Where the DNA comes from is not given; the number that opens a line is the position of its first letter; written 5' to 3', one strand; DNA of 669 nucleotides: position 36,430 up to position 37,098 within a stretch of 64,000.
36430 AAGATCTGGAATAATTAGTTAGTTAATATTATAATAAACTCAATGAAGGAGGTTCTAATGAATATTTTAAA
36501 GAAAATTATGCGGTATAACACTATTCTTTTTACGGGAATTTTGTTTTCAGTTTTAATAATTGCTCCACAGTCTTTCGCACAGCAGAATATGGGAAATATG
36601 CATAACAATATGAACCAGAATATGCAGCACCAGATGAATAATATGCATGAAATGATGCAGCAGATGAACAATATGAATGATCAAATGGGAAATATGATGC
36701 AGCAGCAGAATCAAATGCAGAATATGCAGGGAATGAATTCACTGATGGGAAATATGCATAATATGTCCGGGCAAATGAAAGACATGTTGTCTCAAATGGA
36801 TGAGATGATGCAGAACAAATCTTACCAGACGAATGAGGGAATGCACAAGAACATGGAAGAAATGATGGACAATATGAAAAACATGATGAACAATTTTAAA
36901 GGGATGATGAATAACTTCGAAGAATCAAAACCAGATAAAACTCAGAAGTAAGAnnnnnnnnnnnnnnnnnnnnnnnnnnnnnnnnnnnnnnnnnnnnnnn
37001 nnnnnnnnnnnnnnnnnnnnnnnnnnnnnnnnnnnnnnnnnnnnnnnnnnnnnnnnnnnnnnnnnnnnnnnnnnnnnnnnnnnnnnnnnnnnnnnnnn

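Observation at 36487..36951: Secreted protein with ~27% Met in helical periodicity: candidate methionine-based Cu(I)/Ag(I) sponge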

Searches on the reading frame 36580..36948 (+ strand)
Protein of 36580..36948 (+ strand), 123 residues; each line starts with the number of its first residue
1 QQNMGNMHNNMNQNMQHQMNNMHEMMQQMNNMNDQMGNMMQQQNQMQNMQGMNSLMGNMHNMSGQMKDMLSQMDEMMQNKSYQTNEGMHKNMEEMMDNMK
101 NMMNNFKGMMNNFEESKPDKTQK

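Call 28: predict_structure(protein=window:36580-36948:+)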
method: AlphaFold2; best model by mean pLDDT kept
length: 123 residues; sequences in the alignment: 1
mean_pLDDT: 82.6   pTM: 0.30
mean pLDDT of the five models: 82.6, 80.1, 77.2, 76.9, 68.1
residues with pLDDT >= 90: 44; 70-90: 63; 50-70: 14; < 50: 2
segments of 3 or more residues with pLDDT < 50: none
pLDDT, mean of each block of 10 residues (from residue 1): 79 89 92 92 80 85 90 76 65 89 91 75 44
secondary structure, 60 per line:
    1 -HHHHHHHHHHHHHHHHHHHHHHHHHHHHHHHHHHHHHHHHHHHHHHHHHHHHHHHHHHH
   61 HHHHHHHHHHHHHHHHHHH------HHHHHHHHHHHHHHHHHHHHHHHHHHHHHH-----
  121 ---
elements in order: H2-79 H86-115

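Call 48: search_solved_structures(query=A3, max_evalue=1)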
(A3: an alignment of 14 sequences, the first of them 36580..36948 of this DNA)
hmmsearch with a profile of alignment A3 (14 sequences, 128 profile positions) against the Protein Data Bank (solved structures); distinct sequences matched with E-value up to 1: 51.
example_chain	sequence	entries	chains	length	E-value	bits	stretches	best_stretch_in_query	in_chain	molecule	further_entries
8a3k_UNK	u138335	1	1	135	0.00013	25.1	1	18-112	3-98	sc-apCC-4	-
3g6b_A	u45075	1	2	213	0.00045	23.4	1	48-125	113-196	Methyl-accepting chemotaxis protein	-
8qae_A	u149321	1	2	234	0.00063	22.9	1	11-119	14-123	sc-apCC-6-SLLA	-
4tql_A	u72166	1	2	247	0.00085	22.5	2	9-120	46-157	Three helix bundle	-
6kos_A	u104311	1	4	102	0.0021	21.2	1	57-120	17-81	SUWA (Super WA20)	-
1p68_A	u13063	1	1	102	0.0031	20.7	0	66-115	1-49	De novo designed protein S-824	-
9r1n_A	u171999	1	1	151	0.0067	19.6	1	16-113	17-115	sc-apCC-4-DPH-2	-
2jua_A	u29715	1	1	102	0.011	18.8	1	66-115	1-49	de novo protein S836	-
9r1j_A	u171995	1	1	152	0.014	18.6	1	4-113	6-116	sc-apCC-4-NR-1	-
3g67_A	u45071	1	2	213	0.014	18.5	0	57-122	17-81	Methyl-accepting chemotaxis protein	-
5wjb_A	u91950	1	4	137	0.021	17.9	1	78-111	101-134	Capsid assembly scaffolding protein,Myosin-7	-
2dnx_A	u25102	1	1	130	0.024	17.8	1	18-127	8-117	Syntaxin-12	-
8ek4_A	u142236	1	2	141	0.024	17.8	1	65-126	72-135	Ice-binding protein TIP-99a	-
9r1k_A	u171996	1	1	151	0.03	17.5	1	16-113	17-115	sc-apCC-4-A7F-1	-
8qad_A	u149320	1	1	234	0.041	17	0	21-118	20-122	sc-apCC-6-LLIA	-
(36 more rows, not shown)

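Call 49: search_protein_families(library=pfam, alignment_id=A3, max_evalue=1)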
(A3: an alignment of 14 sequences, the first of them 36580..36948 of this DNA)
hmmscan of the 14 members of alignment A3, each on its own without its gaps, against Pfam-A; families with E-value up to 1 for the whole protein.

A. member 1, window:36580-36948:+ (123 aa): 19 families
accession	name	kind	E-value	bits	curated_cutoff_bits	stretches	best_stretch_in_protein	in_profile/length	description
PF10157.14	BORCS6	-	0.007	17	35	2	5-50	49-94/101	BLOC-1-related complex sub-unit 6 C-terminal helix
PF06103.16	DUF948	-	0.026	15.1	37.2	0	9-64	22-82/89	Bacterial protein of unknown function (DUF948)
PF04136.21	COG3_N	-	0.056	13.8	27.9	1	12-116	3-106/147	Conserved oligomeric Golgi complex subunit 3, N-terminal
PF24611.2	Spectrin_Anc-1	-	0.066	13.9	33.2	0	3-78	26-101/115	Nuclear anchorage protein 1, spectrin-like repeat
PF05549.16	Allexi_40kDa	-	0.088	12.8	26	1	7-98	67-159/271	Allexivirus 40kDa protein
PF23067.1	MG280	-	0.11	12.4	27.4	1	7-107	78-178/259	Uncharacterised protein MG280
PF05859.17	Mis12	-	0.17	12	25.7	1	62-119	148-205/231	Mis12 protein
PF10805.13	DUF2730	-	0.34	11.5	24.9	1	20-78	33-91/102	Protein of unknown function (DUF2730)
PF07996.16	T4SS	-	0.36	11.6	24.7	1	14-103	9-95/197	Type IV secretion system proteins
PF00435.27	Spectrin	-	0.38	11.7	29.9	1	13-105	4-95/105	Spectrin repeat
PF12732.12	YtxH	-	0.44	11.5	37.5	0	83-100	25-42/71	YtxH-like protein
PF07889.17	DUF1664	-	0.47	10.9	34.6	1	2-78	37-118/124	Protein of unknown function (DUF1664)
PF06009.19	Laminin_II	-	0.56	10.7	33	0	11-94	8-94/138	Laminin Domain II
PF07303.18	Occludin_ELL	-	0.59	11.4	31.2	0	24-107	19-100/101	Occludin homology domain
PF13801.11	Metal_resist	-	0.63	10.6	29.2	0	10-44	49-83/125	Heavy-metal resistance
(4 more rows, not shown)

B. families by the number of members that match (of 14 scanned): 100 families (the first 25 are shown)
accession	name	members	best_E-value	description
PF06103.16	DUF948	12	0.00043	Bacterial protein of unknown function (DUF948)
PF07303.18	Occludin_ELL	8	0.067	Occludin homology domain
PF05549.16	Allexi_40kDa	6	0.088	Allexivirus 40kDa protein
PF10157.14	BORCS6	5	0.005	BLOC-1-related complex sub-unit 6 C-terminal helix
PF06391.18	MAT1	5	0.012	CDK-activating kinase assembly factor MAT1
PF13801.11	Metal_resist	5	0.03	Heavy-metal resistance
PF10805.13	DUF2730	5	0.037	Protein of unknown function (DUF2730)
PF00435.27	Spectrin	5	0.089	Spectrin repeat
PF04513.17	Baculo_PEP_C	4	0.0012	Baculovirus polyhedron envelope protein, PEP, C terminus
PF18052.6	Rx_N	4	0.016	Rx N-terminal domain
PF24611.2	Spectrin_Anc-1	4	0.051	Nuclear anchorage protein 1, spectrin-like repeat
PF07889.17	DUF1664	4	0.1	Protein of unknown function (DUF1664)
PF12732.12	YtxH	4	0.44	YtxH-like protein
PF16746.10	BAR_3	3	0.017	BAR domain of APPL family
PF03568.22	Peptidase_C50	3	0.033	Peptidase family C50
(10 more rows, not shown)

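Call 55: predict_structure(alignment_id=A3)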
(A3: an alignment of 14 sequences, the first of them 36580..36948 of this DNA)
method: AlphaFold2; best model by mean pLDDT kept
length: 123 residues; sequences in the alignment: 14
mean_pLDDT: 68.4   pTM: 0.51
mean pLDDT of the five models: 68.4, 67.5, 65.6, 62.1, 60.2
residues with pLDDT >= 90: 0; 70-90: 72; 50-70: 41; < 50: 10
segments of 3 or more residues with pLDDT < 50: 1-3, 117-123
pLDDT, mean of each block of 10 residues (from residue 1): 53 68 75 74 59 70 77 75 70 76 76 58 34
secondary structure, 60 per line:
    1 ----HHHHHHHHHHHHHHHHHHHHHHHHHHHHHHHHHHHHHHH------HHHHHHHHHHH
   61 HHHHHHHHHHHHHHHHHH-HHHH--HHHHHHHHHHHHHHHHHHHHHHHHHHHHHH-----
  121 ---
elements in order: H5-43 H50-78 H80-83 H86-115

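Call 59: fold_search(model_id=the predicted structure, library=pdb)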
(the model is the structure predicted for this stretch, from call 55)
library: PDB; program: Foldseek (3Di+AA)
matches with E <= 10: 51; with E <= 0.001: 0
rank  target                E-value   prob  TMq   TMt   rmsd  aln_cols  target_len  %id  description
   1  6dlc_A                1.1e+00  0.54  0.43  0.50   5.5        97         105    5  Designed protein DHD1:234_A, Designed protein DHD1:234_B (released 2018-12-26)
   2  8h7e_B                1.7e+00  0.54  0.48  0.64  10.9       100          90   10  Crystal structure of a de novo enzyme, ferric enterobactin esterase Syn-F4 (K4T) at 2.0 angstrom resolution (released 2023-09-20)
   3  3g6b_B                2.9e+00  0.08  0.29  0.18  29.8       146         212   12  Crystal structure of a Soluble Chemoreceptor from Thermotoga maritima Asn217Ile mutant (released 2009-07-28)
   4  7zcg_A                3.3e+00  0.30  0.48  0.39  24.4       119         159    8  CHMP2A-CHMP3 heterodimer (430 Angstrom diameter) (released 2023-01-18)
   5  3frv                  3.7e+00  0.69  0.53  0.49   1.4        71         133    7  Structure of Human CHMP3 (residues 1-150) (released 2009-06-30)
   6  2gd5_B                3.7e+00  0.69  0.53  0.42   1.4        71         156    7  Structural basis for budding by the ESCRTIII factor CHMP3 (released 2006-06-13)
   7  8cqn_A                3.9e+00  0.33  0.50  0.34  26.1       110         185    9  Crystal structure of Borrelia burgdorferi paralogous family 12 outer surface protein BBK01 (released 2024-03-13)
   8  3g67_B                3.9e+00  0.09  0.34  0.20  25.6       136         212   11  Crystal Structure of a Soluble Chemoreceptor from Thermotoga maritima (released 2009-07-28)
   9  9a72_A                3.9e+00  0.08  0.28  0.13  23.1       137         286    9  Integrative model of YFMS-CHEW by crosslinking MS and deep learning (released 2024-09-18)
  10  5eiu_A                4.1e+00  0.44  0.56  0.52   4.4       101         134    8  Mini TRIM5 B-box 2 dimer C2 crystal form (released 2016-06-15)
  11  3zx6_A                4.6e+00  0.11  0.39  0.19  21.8       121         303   11  Structure of Hamp(AF1503)-Tsr fusion - Hamp (A291V) mutant (released 2012-02-29)
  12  3g67_A                4.6e+00  0.09  0.35  0.21  21.8       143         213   10  Crystal Structure of a Soluble Chemoreceptor from Thermotoga maritima (released 2009-07-28)
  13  5n7k_D                4.9e+00  0.13  0.37  0.39  15.0       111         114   11  Crystal structure of the coiled-coil domain of human tricellulin (released 2017-07-12)
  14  9g0d_B                4.9e+00  0.08  0.34  0.30  14.6       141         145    8  Structure of human Mical1 bMERB_V978A domain:Rab10 complex. (released 2025-07-02)
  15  3g6b_A                4.9e+00  0.08  0.35  0.21  21.9       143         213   10  Crystal structure of a Soluble Chemoreceptor from Thermotoga maritima Asn217Ile mutant (released 2009-07-28)
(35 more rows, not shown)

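Call 70: search_dna_similar(query=window:36580-36948:+, collection=plasmids, mode=protein, max_evalue=1, max_rows=15)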
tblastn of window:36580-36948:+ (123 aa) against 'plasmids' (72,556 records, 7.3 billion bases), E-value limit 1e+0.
No match.

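Call 72: find_homologous_proteins(query=A3, max_evalue=0.001)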
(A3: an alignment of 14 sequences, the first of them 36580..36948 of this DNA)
Query A3 (14 sequences) (123 aa, profile of the alignment): 7 proteins with E <= 0.001 among 655 candidates.
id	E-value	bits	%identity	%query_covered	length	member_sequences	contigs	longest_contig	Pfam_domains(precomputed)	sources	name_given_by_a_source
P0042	1.4e-23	101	31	50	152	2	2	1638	-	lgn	-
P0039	3.9e-22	96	-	-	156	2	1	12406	-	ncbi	-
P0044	7.2e-22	96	37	51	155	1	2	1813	-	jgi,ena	-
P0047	9.4e-20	89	30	49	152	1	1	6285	-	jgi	jgi:hypothetical protein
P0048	1.1e-9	56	27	67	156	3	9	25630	-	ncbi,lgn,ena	-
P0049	3.4e-4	38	32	72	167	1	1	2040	-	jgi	-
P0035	8.4e-4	37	81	39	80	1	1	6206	-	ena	-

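Call 73: find_encoding_contigs(protein=P0048, flank=7000, max_places=3)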
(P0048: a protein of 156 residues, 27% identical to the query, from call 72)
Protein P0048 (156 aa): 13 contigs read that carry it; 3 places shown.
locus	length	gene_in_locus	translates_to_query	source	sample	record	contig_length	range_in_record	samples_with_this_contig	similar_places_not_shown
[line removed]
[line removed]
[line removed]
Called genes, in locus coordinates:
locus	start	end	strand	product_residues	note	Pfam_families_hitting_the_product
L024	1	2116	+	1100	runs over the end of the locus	PF00873:ACR_tran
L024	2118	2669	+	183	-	PF09990:DUF2231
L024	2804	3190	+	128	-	PF03625:DUF302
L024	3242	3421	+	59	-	PF09851:SHOCT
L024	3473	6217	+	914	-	PF04945:YHS, PF00403:HMA, PF08282:Hydrolase_3 (faint), PF00403:HMA, PF00122:E1-E2_ATPase, PF00702:Hydrolase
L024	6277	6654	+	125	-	PF13473:Cupredoxin_1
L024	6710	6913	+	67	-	PF04945:YHS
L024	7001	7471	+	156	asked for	-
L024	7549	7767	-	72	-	PF02604:PhdYeFM_antitox (faint)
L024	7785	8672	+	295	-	-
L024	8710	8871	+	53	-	-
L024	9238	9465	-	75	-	-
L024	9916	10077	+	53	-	-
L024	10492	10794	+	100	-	-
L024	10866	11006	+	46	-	-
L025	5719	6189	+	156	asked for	-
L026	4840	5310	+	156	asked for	-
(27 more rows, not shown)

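Call 74: find_encoding_contigs(protein=P0047, flank=6000, max_places=2)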
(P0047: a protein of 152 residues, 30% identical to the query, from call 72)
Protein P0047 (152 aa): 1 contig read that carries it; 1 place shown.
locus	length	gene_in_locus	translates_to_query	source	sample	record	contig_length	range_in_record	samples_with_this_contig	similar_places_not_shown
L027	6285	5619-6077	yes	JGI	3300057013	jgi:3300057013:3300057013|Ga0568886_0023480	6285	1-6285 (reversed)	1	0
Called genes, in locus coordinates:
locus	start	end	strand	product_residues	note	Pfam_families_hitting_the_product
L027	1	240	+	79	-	?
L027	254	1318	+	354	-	PF02335:Cytochrom_C552 (faint), PF14522:Cytochrome_C7 (faint), PF14537:Cytochrom_c3_2 (faint), PF22113:Mtrc-MtrF_II-IV_dom (faint), PF09699:Paired_CXXCH_1 (faint)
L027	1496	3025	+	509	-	PF03264:Cytochrom_NNT (weak), PF14522:Cytochrome_C7 (faint), PF14537:Cytochrom_c3_2 (faint)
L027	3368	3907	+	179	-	PF14376:Haem_bd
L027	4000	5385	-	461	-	PF00072:Response_reg, PF00158:Sigma54_activat, PF14532:Sigma54_activ_2, PF00004:AAA (weak), PF07724:AAA_2 (weak), PF07728:AAA_5, PF25601:AAA_lid_14, PF02954:HTH_8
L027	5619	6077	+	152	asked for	-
